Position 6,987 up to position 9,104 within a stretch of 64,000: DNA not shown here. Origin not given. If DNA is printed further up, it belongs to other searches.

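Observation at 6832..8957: Orphan terminase module (small basic protein plus TerL) with no other virion genes nearby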

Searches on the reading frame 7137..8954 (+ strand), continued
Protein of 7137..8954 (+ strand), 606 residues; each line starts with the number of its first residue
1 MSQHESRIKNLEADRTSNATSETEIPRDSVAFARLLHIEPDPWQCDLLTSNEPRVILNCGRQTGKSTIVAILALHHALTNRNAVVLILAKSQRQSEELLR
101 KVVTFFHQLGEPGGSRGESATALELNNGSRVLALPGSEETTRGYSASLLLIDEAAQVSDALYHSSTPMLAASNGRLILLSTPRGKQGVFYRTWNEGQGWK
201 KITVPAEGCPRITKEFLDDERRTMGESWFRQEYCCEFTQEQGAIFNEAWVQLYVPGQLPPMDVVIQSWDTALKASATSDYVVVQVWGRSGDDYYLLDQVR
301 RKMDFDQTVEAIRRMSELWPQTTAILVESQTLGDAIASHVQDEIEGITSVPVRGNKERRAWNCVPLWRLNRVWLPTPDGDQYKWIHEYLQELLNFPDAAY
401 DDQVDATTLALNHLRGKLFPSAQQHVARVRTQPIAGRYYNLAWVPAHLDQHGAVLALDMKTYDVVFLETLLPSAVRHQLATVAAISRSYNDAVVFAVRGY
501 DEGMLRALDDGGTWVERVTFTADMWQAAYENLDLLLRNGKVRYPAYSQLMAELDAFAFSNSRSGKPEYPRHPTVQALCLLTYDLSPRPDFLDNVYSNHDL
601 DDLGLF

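Call 21: find_encoding_contigs(protein=P0092, flank=10000, max_places=2)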
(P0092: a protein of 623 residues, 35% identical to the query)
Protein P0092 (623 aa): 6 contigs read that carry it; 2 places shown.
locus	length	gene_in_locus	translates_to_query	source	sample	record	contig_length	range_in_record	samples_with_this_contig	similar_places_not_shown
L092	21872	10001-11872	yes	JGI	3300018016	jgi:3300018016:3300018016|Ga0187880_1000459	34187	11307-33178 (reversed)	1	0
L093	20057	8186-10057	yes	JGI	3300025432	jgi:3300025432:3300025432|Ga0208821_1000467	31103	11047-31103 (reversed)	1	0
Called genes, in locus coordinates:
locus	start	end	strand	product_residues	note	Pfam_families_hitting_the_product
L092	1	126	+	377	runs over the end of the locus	?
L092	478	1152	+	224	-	-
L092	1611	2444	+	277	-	PF04015:DUF362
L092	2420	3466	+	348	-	PF05496:RuvB_N (faint), PF13177:DNA_pol3_delta2, PF13191:AAA_16 (faint), PF00004:AAA, PF08542:Rep_fac_C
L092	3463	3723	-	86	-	PF13192:Thioredoxin_3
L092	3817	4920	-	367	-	PF00155:Aminotran_1_2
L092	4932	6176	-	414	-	PF01676:Metalloenzyme, PF10143:PhosphMutase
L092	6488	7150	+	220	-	-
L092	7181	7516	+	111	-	-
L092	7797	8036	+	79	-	-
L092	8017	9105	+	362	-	PF00005:ABC_tran, PF13304:AAA_21 (faint), PF08402:TOBE_2 (weak), PF03459:TOBE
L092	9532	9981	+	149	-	-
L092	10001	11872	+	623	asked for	PF03237:Terminase_6N, PF17289:Terminase_6C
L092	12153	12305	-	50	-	PF00440:TetR_N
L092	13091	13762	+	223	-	PF17955:Cas6b_N, PF17262:Cas6b_C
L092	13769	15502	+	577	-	-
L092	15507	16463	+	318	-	PF01905:DevR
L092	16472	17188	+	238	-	PF09704:Cas_Cas5d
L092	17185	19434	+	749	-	PF18019:Cas3_HD, PF04851:ResIII (faint), PF00270:DEAD, PF00271:Helicase_C, PF22590:Cas3-like_C_2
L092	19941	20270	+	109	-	-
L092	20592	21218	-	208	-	PF02525:Flavodoxin_2, PF03358:FMN_red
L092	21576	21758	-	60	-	-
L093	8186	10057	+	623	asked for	PF03237:Terminase_6N, PF17289:Terminase_6C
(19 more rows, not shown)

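Call 31: search_protein_families(library=pfam, proteins=[L013:1121-2053:-, L013:3136-3924:-, L013:4020-5159:-, L013:5156-6418:-, L013:6430-8025:-, L013:8031-8891:-, L013:12179-13039:+, L013:13020-13940:-, L013:13882-15606:-, L030:7227-8528:-], max_evalue=0.01)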
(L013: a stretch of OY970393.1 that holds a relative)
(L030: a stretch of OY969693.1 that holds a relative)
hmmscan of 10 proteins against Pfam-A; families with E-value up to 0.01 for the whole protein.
L013:1121-2053:- (310 aa): 10 families
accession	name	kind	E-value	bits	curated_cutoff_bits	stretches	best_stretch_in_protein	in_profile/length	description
PF05050.19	Methyltransf_21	-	1.6e-22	80.9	22.7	1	105-266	1-171/173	Methyltransferase FkbM domain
PF02475.24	TRM5-TYW2_MTfase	-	1.5e-08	35.2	28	1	95-156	32-92/164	TRM5/TYW2 methyltransferase domain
PF01135.25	PCMT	-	6.4e-06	26.5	20.3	1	95-154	70-128/210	Protein-L-isoaspartate(D-aspartate) O-methyltransferase (PCMT)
PF13847.12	Methyltransf_31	-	1.2e-05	25.5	27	1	98-154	2-58/145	Methyltransferase domain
PF05575.17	V_cholerae_RfbT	-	0.00016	21.6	27.9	1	91-165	71-145/286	Vibrio cholerae RfbT protein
PF01728.25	FtsJ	-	0.0016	18.9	24.1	1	97-145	19-63/181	FtsJ-like methyltransferase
PF01189.24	Methyltr_RsmB-F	-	0.0019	18.3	27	1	97-161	6-70/199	16S rRNA methyltransferase RsmB/F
PF05175.20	MTS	-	0.0023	18.1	23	1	89-161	19-93/170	Methyltransferase small domain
PF01269.23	Fibrillarin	-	0.0037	16.9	27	1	92-142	64-114/227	Fibrillarin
PF13649.12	Methyltransf_25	-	0.0091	17.1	27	0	103-160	1-56/97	Methyltransferase domain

L013:3136-3924:- (262 aa): 4 families
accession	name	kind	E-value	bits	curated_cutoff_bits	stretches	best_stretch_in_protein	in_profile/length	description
PF02463.25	SMC_N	-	2.2e-08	34.3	40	1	85-257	135-219/220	RecF/RecN/SMC N terminal domain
PF13558.12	SbcC_Walker_B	-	0.00025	21.6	27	1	157-223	15-88/90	SbcC/RAD50-like, Walker B motif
PF00005.33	ABC_tran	-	0.00042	21.4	25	1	112-208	52-136/137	ABC transporter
PF08954.16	Trimer_CC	-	0.0028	17.7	27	1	54-89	17-52/52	Trimerisation motif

L013:4020-5159:- (379 aa): 5 families
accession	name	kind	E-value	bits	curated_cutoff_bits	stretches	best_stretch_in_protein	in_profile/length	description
PF13476.12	AAA_23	-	6.2e-19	69.9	27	1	5-270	1-198/201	AAA domain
PF13175.12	AAA_15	-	8.2e-08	32.7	32.1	1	1-47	1-47/374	AAA ATPase domain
PF02463.25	SMC_N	-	5.5e-07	29.7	40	1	3-73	2-84/220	RecF/RecN/SMC N terminal domain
PF13555.12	AAA_29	-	1.1e-05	25.5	27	1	3-49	1-48/61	P-loop containing region of AAA domain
PF08654.15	DASH_Dad2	-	0.01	16.7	26.9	0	228-274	22-68/99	DASH complex subunit Dad2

L013:5156-6418:- (420 aa): 1 family
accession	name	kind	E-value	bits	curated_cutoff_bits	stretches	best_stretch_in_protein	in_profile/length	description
PF00149.33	Metallophos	-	6e-10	40.3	21.5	1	4-202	3-190/191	Calcineurin-like phosphoesterase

L013:6430-8025:- (531 aa): 1 family
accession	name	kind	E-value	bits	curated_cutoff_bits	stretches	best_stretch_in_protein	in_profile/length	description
PF01935.23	DUF87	-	1.3e-28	101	23.2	1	136-364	3-220/220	Helicase HerA, central domain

L013:8031-8891:- (286 aa): 1 family
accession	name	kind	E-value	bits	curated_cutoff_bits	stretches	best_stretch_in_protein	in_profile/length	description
PF09376.16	NurA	-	1.1e-08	35.3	21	1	77-244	70-254/254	NurA domain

L013:12179-13039:+ (286 aa): 2 families
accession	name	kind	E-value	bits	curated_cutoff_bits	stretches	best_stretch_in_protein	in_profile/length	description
PF01555.25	N6_N4_Mtase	-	1.1e-17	65.2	26.7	2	46-100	163-217/221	DNA methylase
PF02475.24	TRM5-TYW2_MTfase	-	0.00023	21.6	28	1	59-104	31-78/164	TRM5/TYW2 methyltransferase domain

L013:13020-13940:- (306 aa): 2 families
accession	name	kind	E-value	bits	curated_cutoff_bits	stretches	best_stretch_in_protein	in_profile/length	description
PF02775.26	TPP_enzyme_C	-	7.1e-27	94.5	21.9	1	75-216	18-151/151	Thiamine pyrophosphate enzyme, C-terminal TPP binding domain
PF12367.13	PFO_beta_C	-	1e-23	83.6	24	1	220-283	1-64/66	Pyruvate ferredoxin oxidoreductase beta subunit C terminal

L013:13882-15606:- (574 aa): 5 families
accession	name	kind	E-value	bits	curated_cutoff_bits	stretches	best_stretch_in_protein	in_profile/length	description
PF01855.24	POR_N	-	9.2e-51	173.2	27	1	211-447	2-229/231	Pyruvate flavodoxin/ferredoxin oxidoreductase, thiamine diP-bdg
PF01558.24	POR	-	4.4e-36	125.1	27.4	1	14-177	1-173/173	Pyruvate ferredoxin/flavodoxin oxidoreductase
PF17147.9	PFOR_II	-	1e-07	32.6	27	1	474-564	3-100/102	Pyruvate:ferredoxin oxidoreductase core domain II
PF02776.23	TPP_enzyme_N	-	0.00018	21.7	26.8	1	211-311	9-107/119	Thiamine pyrophosphate enzyme, N-terminal TPP binding domain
PF02780.25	Transketolase_C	-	0.0037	17.6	25.9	1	470-532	8-69/124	Transketolase, C-terminal domain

L030:7227-8528:- (433 aa): 2 families
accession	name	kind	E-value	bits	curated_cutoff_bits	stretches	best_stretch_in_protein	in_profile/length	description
PF25521.1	HTH_TANC1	-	0.00022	21.4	27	1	330-368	51-89/154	TANC1-like, winged helix-turn-helix domain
PF20400.3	BAR_4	-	0.0048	17.1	27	1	69-133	73-135/192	BAR-like domain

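Call 32: search_protein_families(library=padloc, proteins=[window:7137-8954:+, L091:10001-11893:+, L091:9529-10008:+, L022:6317-7552:+, L012:70-858:-, L006:4096-5028:-, L006:7638-8585:+], max_evalue=0.01)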
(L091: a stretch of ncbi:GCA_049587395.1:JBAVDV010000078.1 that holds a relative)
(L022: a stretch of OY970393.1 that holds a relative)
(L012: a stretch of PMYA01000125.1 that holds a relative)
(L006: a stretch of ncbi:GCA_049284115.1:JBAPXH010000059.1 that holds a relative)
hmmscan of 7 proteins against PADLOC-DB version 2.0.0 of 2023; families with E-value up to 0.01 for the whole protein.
window:7137-8954:+ (606 aa): 0 families

L091:10001-11893:+ (631 aa): 0 families

L091:9529-10008:+ (160 aa): 0 families

L022:6317-7552:+ (411 aa): 0 families

L012:70-858:- (262 aa): 0 families

L006:4096-5028:- (310 aa): 0 families

L006:7638-8585:+ (315 aa): 0 families

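Call 36: find_related_loci(query=A1, collection=viral_contigs, flank=10000)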
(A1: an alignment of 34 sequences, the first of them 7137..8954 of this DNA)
Query A1 (606 aa) in viral_contigs; peptide patterns used: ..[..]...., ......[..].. (x = any residue, [..] = any of these).
600 stretches matched a pattern (row limit reached: there are more); 438 encode a relative of the query (tblastn E <= 1e-3); the best 80 are kept; 80 distinct loci.
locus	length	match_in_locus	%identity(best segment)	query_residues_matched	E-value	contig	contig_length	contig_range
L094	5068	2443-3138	38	195-414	3e-43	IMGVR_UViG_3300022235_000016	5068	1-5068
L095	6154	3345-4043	39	194-414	4e-42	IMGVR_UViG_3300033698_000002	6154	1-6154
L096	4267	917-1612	38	195-414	3e-42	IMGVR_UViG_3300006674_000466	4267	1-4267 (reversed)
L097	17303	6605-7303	39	194-414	1e-40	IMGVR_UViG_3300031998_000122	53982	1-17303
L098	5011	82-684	40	209-411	8e-41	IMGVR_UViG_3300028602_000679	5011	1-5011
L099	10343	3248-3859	40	229-440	8e-41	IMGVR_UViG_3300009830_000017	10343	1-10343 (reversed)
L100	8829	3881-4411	43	238-415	3e-40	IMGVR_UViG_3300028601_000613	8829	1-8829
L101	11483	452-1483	33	114-434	5e-40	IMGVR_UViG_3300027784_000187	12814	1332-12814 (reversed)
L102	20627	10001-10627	41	211-421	3e-39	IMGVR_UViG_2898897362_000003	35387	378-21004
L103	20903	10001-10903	35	143-414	2e-39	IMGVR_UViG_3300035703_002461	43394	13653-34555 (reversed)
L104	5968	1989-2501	46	241-414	7e-39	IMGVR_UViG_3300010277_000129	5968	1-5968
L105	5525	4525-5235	37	194-417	5e-39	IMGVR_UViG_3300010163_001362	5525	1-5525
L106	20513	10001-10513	46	241-414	9e-39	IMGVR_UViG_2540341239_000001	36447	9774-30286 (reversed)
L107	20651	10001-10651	40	209-436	1e-38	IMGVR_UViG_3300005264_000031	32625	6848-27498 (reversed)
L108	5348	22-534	44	241-414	2e-37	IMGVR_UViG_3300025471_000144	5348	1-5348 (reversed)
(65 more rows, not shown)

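Call 47: search_solved_structures(query=A1, max_evalue=0.01, show_alignments=1)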
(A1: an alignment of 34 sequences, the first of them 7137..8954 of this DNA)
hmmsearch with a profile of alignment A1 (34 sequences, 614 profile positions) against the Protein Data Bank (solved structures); distinct sequences matched with E-value up to 0.01: 11.
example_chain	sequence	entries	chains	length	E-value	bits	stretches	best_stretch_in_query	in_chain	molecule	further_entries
3ezk_A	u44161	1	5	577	2.1e-15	59.3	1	36-195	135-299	DNA packaging protein Gp17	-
2o0h_A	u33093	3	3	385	2.1e-14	56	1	36-195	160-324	DNA packaging protein Gp17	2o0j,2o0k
3cpe_A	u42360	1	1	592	3.7e-14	55.2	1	36-195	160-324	DNA packaging protein Gp17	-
5tge_A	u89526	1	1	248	1e-12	50.4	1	434-567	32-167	Phage terminase large subunit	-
5m1q_A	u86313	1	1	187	3.4e-12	48.7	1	434-567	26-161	Phage terminase large subunit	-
5m1f_A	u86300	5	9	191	3.6e-12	48.6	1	434-567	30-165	Phage terminase large subunit | Terminase large subunit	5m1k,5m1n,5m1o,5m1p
4zni_A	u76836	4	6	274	8.3e-11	44.1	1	31-241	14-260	Phage terminase large subunit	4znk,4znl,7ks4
4znj_A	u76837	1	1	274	1e-10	43.8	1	31-242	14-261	Phage terminase large subunit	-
8dgc_E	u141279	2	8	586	0.00018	23.2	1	44-209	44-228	Terminase, large subunit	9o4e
6z6d_A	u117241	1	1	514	0.003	19.1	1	40-194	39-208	Terminase large subunit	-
4bij_A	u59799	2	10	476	0.004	18.7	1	47-216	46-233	DNA MATURASE B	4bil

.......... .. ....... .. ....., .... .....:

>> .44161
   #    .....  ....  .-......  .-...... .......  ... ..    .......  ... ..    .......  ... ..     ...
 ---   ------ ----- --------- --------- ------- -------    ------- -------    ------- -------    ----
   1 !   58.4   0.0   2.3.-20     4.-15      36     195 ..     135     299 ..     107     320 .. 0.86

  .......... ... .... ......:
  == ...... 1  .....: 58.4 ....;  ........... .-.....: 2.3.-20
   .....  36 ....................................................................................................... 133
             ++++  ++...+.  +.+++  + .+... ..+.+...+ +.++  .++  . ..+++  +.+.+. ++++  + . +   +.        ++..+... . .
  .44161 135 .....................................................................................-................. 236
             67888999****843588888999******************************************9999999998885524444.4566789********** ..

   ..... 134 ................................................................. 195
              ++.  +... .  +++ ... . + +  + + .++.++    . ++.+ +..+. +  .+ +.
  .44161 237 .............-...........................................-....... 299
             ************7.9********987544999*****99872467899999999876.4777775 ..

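Call 48: search_solved_structures(query=L030:7227-8528:-, max_evalue=1)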
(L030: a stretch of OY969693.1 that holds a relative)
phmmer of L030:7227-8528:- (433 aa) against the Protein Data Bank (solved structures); distinct sequences matched with E-value up to 1: 0.

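Call 50: predict_structure(alignment_id=A1)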
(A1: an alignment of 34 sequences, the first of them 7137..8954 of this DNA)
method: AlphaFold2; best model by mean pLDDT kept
length: 606 residues; sequences in the alignment: 34
mean_pLDDT: 81.9   pTM: 0.56
mean pLDDT of the five models: 81.9, 81.4, 79.3, 79.1, 77.8
residues with pLDDT >= 90: 192; 70-90: 328; 50-70: 51; < 50: 35
segments of 3 or more residues with pLDDT < 50: 15-21, 273-277, 558-564, 590-599, 602-606
pLDDT, mean of each block of 10 residues (from residue 1): 69 51 78 93 89 91 90 94 90 88 91 82 91 79 83 85 76 84 83 86 88 92 88 86 84 89 85 54 89 91 87 90 77 76 72 75 86 87 87 82 86 68 71 83 86 91 89 87 93 91 91 91 84 85 78 56 55 90 75 46 46
secondary structure, 60 per line:
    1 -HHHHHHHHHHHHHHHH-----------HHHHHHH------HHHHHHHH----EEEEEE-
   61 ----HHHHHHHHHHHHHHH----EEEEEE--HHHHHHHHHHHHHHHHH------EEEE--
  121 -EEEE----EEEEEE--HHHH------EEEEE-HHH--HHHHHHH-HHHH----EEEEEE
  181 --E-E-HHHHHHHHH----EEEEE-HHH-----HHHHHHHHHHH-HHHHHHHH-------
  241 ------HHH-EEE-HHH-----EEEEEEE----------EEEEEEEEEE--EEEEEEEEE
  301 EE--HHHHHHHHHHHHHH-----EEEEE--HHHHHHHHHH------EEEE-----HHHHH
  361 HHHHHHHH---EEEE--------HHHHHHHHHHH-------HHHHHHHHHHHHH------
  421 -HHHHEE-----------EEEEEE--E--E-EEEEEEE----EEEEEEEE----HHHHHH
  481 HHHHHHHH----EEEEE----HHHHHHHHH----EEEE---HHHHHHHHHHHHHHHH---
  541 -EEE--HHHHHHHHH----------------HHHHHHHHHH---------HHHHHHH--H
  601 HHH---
elements in order: H2-17 H29-35 H42-49 E54-59 H65-79 E84-89 H92-108 E115-118 E122-125 E130-135 H138-141 E148-152 H159-165 H167-170 E175-180 H187-195 E200-204 H214-224 H226-233 E251-253 E263-269 E280-289 E292-302 H305-318 E324-328 H331-340 E347-350 H356-368 E372-375 H384-394 H402-414 H422-425 E439-444 E452-458 E463-470 H475-488 E493-497 H502-510 E515-518 H522-537 E542-544 H547-555 H572-581 H591-597 H600-603
